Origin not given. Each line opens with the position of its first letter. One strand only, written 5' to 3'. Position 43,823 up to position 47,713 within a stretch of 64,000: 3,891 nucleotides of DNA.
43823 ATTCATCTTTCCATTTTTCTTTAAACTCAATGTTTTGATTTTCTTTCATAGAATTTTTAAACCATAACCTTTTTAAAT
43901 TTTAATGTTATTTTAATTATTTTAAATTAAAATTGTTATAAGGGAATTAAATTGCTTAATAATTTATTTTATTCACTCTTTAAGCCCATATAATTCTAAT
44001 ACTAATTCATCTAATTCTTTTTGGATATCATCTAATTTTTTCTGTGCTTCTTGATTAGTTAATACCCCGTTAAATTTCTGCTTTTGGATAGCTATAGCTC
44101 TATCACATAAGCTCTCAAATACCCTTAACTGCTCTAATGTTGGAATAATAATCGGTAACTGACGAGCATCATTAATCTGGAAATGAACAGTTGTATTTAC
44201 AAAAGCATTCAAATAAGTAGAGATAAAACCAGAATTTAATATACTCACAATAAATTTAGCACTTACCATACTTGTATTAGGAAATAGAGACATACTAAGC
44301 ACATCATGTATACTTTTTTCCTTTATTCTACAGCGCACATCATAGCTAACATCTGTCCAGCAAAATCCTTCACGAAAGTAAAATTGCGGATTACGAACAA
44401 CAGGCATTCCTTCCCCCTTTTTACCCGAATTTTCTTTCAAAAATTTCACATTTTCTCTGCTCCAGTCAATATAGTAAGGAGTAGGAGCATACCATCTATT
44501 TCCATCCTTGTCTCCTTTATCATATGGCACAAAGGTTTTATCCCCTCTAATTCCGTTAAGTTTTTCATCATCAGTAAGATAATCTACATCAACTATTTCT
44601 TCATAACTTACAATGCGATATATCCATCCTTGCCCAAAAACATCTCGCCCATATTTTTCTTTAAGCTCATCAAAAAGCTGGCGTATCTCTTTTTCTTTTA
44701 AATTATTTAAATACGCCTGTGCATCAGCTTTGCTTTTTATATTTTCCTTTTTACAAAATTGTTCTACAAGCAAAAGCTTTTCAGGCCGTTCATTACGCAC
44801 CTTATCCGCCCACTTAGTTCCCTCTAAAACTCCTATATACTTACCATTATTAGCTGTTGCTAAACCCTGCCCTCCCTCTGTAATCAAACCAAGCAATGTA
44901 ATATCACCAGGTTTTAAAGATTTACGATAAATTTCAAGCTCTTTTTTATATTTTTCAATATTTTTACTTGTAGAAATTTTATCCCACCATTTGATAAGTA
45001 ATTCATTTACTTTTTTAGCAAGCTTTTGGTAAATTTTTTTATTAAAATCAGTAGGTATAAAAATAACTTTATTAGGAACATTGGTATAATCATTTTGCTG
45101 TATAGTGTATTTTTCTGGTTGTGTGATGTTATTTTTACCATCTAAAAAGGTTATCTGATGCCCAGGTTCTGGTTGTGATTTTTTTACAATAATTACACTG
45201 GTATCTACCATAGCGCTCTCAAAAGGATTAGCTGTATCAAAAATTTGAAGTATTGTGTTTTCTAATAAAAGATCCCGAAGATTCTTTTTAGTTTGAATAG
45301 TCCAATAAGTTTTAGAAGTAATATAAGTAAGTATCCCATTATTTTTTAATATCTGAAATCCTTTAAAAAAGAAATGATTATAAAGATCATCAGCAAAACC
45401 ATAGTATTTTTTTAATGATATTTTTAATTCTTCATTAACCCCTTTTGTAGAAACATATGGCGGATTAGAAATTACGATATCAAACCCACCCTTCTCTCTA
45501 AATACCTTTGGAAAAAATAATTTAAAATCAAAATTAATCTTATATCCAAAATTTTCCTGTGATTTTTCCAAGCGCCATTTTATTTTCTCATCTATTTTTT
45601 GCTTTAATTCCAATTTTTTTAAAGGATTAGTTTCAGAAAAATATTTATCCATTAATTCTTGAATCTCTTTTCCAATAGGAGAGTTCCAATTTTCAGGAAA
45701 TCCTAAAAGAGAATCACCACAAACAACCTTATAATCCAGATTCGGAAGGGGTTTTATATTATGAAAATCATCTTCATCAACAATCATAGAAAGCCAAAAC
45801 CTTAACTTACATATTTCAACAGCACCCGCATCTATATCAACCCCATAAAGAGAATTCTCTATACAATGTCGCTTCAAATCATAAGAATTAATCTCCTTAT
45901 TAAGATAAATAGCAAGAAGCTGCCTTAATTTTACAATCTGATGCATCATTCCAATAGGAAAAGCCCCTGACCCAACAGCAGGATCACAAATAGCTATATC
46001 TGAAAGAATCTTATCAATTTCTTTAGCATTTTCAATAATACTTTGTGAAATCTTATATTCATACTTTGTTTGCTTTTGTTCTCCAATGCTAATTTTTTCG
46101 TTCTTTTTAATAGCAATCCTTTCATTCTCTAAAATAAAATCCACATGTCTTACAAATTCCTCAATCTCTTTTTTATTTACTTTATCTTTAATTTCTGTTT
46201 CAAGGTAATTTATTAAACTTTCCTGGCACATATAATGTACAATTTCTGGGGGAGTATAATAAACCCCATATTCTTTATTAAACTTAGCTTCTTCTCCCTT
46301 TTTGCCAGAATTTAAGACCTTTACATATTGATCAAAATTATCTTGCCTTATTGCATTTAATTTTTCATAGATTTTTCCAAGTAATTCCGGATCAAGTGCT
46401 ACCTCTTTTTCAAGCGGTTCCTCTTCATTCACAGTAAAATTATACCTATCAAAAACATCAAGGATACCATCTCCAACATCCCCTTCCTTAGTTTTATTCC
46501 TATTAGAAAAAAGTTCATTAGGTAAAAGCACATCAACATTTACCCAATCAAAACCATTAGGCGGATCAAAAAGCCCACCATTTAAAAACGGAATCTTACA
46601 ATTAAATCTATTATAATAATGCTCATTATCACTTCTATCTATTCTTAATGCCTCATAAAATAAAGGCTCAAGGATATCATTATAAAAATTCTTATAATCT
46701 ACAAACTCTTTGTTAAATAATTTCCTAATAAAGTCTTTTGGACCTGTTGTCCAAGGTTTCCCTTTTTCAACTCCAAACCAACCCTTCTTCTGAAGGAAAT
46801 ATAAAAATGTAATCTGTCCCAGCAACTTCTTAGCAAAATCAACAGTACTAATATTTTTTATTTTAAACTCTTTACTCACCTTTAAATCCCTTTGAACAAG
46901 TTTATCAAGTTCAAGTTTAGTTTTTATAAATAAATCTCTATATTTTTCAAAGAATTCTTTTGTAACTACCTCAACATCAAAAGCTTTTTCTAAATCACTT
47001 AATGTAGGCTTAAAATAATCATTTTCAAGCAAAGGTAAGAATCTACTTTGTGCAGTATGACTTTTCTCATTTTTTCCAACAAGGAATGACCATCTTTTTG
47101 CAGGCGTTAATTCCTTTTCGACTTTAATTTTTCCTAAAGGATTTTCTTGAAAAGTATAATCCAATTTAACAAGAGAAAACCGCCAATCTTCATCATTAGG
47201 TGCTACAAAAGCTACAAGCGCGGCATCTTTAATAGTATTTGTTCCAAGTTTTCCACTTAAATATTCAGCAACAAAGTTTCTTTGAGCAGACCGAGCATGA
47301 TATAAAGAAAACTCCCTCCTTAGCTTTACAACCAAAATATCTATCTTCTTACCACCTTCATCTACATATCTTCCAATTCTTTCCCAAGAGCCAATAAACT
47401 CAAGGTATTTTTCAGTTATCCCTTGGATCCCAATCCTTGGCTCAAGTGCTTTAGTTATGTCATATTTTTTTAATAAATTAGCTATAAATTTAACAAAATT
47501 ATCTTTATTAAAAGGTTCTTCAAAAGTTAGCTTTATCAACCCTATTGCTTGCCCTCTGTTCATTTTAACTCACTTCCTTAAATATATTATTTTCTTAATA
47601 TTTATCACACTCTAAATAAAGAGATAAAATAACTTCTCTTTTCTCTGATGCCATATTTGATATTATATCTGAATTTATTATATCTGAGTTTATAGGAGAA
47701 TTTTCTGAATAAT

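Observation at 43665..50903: Non-canonical restriction/defence locus: PLD-nuclease/SNF2-helicase fusion, small protein and 1196-aa PglX/type-IIG-like N6A methyltransferase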

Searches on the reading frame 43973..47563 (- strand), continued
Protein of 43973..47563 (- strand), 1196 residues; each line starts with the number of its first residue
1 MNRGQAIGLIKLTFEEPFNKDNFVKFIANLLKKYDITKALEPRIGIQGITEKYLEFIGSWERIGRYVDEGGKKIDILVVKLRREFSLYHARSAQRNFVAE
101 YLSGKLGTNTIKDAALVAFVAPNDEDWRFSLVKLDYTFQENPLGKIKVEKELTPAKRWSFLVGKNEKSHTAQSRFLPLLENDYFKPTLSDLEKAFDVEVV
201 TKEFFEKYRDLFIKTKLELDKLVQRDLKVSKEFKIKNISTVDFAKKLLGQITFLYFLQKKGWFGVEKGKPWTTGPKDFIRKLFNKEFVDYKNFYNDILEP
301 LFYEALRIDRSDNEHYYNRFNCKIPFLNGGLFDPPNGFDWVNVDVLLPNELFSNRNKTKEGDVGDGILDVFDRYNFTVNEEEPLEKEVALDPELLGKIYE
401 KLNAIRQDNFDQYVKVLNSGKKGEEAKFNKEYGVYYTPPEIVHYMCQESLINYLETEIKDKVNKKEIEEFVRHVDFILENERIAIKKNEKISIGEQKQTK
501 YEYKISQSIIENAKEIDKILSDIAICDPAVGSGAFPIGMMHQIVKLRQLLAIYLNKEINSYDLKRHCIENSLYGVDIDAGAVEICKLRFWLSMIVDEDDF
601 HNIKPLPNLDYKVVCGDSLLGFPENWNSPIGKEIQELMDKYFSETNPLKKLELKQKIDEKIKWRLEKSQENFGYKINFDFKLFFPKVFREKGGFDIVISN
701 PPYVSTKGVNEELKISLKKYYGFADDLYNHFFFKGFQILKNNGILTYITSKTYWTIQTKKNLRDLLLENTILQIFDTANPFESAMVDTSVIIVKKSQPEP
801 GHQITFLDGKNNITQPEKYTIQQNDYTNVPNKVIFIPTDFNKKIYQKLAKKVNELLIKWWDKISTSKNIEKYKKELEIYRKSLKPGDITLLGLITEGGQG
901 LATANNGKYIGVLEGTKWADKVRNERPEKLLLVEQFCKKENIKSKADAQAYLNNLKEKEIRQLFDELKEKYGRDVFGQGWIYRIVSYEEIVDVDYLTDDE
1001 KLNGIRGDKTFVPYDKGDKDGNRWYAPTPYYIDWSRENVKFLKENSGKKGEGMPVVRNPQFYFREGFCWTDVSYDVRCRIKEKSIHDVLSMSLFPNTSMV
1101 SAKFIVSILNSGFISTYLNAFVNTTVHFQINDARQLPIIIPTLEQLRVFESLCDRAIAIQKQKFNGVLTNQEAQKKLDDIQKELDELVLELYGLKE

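Call 92: find_encoding_contigs(protein=P0163, flank=6000, max_places=1)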
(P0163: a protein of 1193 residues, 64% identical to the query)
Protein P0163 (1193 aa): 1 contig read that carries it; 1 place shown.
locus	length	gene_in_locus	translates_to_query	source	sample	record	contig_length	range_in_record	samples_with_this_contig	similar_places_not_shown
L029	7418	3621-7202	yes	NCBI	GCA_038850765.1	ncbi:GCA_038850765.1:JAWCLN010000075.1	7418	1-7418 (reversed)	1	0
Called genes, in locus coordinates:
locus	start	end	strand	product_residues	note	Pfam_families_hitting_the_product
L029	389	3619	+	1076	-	PF13091:PLDc_2, PF22590:Cas3-like_C_2 (faint), PF00270:DEAD (faint), PF04851:ResIII (weak), PF00176:SNF2-rel_dom, PF00271:Helicase_C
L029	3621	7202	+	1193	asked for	PF20473:MmeI_Mtase (weak), PF07669:Eco57I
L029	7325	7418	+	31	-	PF09334:tRNA-synt_1g (weak)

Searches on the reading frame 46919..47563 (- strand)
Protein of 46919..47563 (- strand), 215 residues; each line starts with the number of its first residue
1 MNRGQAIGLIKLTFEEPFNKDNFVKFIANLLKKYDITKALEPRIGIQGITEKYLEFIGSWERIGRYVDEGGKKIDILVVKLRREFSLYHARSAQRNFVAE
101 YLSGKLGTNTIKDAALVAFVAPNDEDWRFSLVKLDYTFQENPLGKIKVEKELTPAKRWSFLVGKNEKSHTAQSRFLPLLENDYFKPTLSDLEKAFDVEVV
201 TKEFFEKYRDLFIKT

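Call 41: predict_structure(alignment_id=A1)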
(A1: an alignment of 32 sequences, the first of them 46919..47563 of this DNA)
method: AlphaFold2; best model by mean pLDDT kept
length: 215 residues; sequences in the alignment: 32
mean_pLDDT: 84.2   pTM: 0.82
mean pLDDT of the five models: 84.2, 83.7, 83.2, 83.1, 81.6
residues with pLDDT >= 90: 106; 70-90: 77; 50-70: 24; < 50: 8
segments of 3 or more residues with pLDDT < 50: 150-153
pLDDT, mean of each block of 10 residues (from residue 1): 91 94 96 94 85 91 96 96 82 89 84 95 91 69 57 70 82 86 90 75 61 72
secondary structure, 60 per line:
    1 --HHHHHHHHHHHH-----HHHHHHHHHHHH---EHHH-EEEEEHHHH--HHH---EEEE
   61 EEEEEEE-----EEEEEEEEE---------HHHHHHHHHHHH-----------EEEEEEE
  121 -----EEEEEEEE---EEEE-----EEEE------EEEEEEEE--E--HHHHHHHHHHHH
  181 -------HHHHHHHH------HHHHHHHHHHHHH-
elements in order: H3-14 H20-31 E40-44 H45-48 E57-67 E73-81 H91-102 E114-120 E126-133 E137-140 E146-149 E156-163 H169-180 H188-195 H202-214

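Call 73: search_protein_families(library=pfam, proteins=[window:46919-47563:-], max_evalue=10)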
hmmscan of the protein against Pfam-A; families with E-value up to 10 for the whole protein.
window:46919-47563:- (215 aa): 0 families

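Call 74: fold_search(model_id=the predicted structure, library=pdb)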
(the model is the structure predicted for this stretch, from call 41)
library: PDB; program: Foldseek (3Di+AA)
matches with E <= 10: 1016; with E <= 0.001: 0
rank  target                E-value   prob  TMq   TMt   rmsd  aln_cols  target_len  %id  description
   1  8ioo_A                3.1e-03  0.60  0.21  0.16  11.4       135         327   16  Crystal structure of Deinococcus radiodurans RecJ-like protein in complex with Mg2+ (released 2024-03-20)
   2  9ksn_B                7.0e-03  0.25  0.19  0.14  15.5       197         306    8  Crystal structure of meso-diaminopimelate dehydrogenase from Bacillus thermozeamaize mutant M9 complexed with NADP+ (released 2025-05-21)
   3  9ksn_A                7.4e-03  0.28  0.19  0.15  15.5       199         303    9  Crystal structure of meso-diaminopimelate dehydrogenase from Bacillus thermozeamaize mutant M9 complexed with NADP+ (released 2025-05-21)
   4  8ioo_C                9.5e-03  0.44  0.21  0.16  12.4       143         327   14  Crystal structure of Deinococcus radiodurans RecJ-like protein in complex with Mg2+ (released 2024-03-20)
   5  8hp0_A                9.5e-03  0.20  0.18  0.13  15.0       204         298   11  Crystal structure of meso-diaminopimelate dehydrogenase from Prevotella timonensis (released 2023-12-13)
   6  3bio_A                1.0e-02  0.38  0.20  0.15  15.0       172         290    8  Crystal structure of oxidoreductase (Gfo/Idh/MocA family member) from Porphyromonas gingivalis W83 (released 2007-12-25)
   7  3wb9_A                1.5e-02  0.25  0.21  0.16  15.7       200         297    9  Crystal Structures of meso-diaminopimelate dehydrogenase from Symbiobacterium thermophilum (released 2014-03-26)
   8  9m0m                  2.1e-02  0.72  0.24  0.17  11.3       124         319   13  Crystal structure of a thermophilic family II inorganic pyrophosphatase in Thermodesulfobacterium commune (released 2026-03-04)
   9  2qb6_A                2.4e-02  0.30  0.23  0.15  10.6       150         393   11  Saccharomyces cerevisiae cytosolic exopolyphosphatase, sulfate complex (released 2007-12-11)
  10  3bio_B                2.6e-02  0.30  0.20  0.16  15.2       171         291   10  Crystal structure of oxidoreductase (Gfo/Idh/MocA family member) from Porphyromonas gingivalis W83 (released 2007-12-25)
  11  1wpm_A                4.5e-02  0.28  0.27  0.20  13.0       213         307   13  Structure of Bacillus subtilis inorganic pyrophosphatase (released 2004-11-23)
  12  5trc_B                4.5e-02  0.20  0.20  0.14  13.9       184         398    8  Crystal structure of phosphorylated AC3-AC5 domains of yeast acetyl-CoA carboxylase (released 2016-12-07)
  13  2eb0_B                4.8e-02  0.28  0.26  0.20  13.4       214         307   15  Crystal structure of Methanococcus jannaschii putative family II inorganic pyrophosphatase (released 2007-08-07)
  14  9jdi_C                5.1e-02  0.18  0.19  0.24  17.3       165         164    7  Crystal structure of the type VI secretion system effector-immunity complex BtpeA CTD-BtpiA from Bacteroides fragilis. (released 2025-09-03)
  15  8i9r_Cy               6.5e-02  0.23  0.17  0.15  11.1       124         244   12  Cryo-EM structure of a Chaetomium thermophilum pre-60S ribosomal subunit - State 5S RNP (released 2023-05-17)
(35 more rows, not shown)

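Call 97: search_dna_similar(query=window:46919-47563:-, collection=plasmids, mode=protein, max_evalue=0.001, max_rows=25)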
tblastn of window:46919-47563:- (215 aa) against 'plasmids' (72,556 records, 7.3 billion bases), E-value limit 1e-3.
Records with a match: 3; places in all: 3; records where one place covers at least 80% of the query: 0.
Best place of each record, by identity: <60% 3.
By first word of the organism name: Prevotella 2; Sulfitobacter 1.
By predicted mobility (MOB-suite, as given by PLSDB): non-mobilizable 2; conjugative 1.
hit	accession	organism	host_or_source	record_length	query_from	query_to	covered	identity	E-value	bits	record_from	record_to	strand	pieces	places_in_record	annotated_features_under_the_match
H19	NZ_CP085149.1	Sulfitobacter dubius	cell culture,Sediment from the Channel ...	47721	1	139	65%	42.9%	4e-24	106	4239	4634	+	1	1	hypothetical protein (x2)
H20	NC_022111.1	Prevotella sp. oral taxon 299 str. F0039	Homo sapiens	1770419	57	209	71%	25.5%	9e-5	50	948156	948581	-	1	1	none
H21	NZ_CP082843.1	Prevotella nigrescens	-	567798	114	209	45%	33.3%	4e-5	51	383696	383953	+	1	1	N-6 DNA methylase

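Call 98: get_annotated_region(hit=H19, flank=6000)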
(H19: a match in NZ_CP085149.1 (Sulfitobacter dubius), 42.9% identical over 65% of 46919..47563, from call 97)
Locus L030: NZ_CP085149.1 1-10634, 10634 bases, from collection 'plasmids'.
description: Sulfitobacter dubius strain DSM 109990 plasmid pDSM109990_e, complete sequence
organism: Sulfitobacter dubius (NCBI taxid 218673)
taxonomy: Bacteria; Pseudomonadota; Alphaproteobacteria; Rhodobacterales; Roseobacteraceae; Sulfitobacter; Sulfitobacter dubius
host: -; source: cell culture,Sediment from the Channel Sea by Roscoff; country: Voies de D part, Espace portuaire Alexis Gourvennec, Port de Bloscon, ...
typing (MOB-suite, as given by PLSDB): conjugative; relaxase MOBQ; mating-pair formation MPF_T
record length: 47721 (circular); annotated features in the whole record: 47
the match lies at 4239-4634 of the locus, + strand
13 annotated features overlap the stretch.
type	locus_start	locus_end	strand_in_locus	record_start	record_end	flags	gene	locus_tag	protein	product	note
CDS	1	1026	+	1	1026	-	-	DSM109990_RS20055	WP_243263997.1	replication initiator protein A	-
CDS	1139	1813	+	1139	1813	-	-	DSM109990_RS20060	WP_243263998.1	ParA family protein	-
CDS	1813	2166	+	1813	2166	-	-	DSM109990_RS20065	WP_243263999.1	hypothetical protein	-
CDS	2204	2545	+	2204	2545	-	-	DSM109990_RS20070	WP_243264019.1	type II toxin-antitoxin system RelE/ParE family toxin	-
CDS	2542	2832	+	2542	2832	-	-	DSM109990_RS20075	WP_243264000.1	helix-turn-helix domain-containing protein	-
CDS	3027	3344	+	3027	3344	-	-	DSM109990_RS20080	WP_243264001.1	hypothetical protein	-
CDS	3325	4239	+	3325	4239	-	-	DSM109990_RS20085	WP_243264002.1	hypothetical protein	-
CDS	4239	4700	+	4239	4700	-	-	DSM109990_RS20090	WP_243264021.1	hypothetical protein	-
CDS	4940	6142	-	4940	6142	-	pcaF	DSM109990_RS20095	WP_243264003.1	3-oxoadipyl-CoA thiolase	GO:0019619 - 3,4-dihydroxybenzoate catabolic process [Evidence IEA]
CDS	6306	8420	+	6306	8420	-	-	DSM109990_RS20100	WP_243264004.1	acetate--CoA ligase family protein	-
CDS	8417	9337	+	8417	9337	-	-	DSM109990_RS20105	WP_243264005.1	CoA-transferase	-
CDS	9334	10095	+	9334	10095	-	-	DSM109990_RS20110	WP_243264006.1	CoA-transferase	-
CDS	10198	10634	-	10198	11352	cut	-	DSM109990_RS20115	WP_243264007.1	acyl-CoA dehydrogenase family protein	-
